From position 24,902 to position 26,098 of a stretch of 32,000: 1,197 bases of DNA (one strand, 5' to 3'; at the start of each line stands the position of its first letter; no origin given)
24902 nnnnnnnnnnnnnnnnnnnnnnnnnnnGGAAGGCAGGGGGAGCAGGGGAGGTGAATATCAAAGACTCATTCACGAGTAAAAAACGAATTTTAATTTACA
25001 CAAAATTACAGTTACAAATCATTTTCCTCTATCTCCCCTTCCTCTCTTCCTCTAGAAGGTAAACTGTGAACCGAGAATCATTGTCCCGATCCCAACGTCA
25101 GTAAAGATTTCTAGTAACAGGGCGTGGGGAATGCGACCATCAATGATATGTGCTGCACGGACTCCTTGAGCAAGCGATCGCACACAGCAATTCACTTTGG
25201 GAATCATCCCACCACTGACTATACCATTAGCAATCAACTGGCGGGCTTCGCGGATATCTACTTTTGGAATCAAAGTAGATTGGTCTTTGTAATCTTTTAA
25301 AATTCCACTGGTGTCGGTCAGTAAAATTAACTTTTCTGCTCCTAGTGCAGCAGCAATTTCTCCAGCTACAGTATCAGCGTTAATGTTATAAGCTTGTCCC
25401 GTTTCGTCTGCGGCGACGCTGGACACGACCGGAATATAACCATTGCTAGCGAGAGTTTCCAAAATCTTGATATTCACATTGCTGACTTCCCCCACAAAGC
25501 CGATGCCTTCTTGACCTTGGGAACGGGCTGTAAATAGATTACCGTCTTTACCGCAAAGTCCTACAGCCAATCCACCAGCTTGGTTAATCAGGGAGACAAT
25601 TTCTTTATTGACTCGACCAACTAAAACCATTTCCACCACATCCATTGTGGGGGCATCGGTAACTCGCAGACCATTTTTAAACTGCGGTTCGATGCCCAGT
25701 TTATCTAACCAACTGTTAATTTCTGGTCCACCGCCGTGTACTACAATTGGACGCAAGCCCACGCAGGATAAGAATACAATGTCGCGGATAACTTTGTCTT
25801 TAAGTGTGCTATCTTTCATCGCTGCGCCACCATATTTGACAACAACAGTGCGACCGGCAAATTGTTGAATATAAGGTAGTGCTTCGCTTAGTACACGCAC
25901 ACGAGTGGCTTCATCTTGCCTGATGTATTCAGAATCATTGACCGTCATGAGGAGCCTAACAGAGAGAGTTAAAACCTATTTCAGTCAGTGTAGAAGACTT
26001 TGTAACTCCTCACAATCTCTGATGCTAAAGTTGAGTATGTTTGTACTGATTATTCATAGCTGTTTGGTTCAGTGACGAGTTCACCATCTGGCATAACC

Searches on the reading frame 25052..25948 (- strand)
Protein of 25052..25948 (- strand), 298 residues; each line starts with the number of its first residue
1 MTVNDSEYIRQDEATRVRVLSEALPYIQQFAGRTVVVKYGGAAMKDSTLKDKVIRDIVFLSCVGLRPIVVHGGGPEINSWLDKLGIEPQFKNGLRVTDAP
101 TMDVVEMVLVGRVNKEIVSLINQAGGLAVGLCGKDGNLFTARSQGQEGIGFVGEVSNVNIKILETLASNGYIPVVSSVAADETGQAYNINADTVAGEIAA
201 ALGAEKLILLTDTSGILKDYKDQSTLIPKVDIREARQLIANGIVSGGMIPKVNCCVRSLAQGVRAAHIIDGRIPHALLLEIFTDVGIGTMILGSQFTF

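Call 36: search_protein_families(library=pfam, proteins=[window:25052-25948:-], max_evalue=0.001)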
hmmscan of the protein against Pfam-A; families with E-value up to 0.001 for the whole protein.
window:25052-25948:- (298 aa): 1 family
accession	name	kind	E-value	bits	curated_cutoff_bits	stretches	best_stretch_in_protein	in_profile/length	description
PF00696.33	AA_kinase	-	1.3e-52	179.4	24.9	1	34-270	2-234/234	Amino acid kinase family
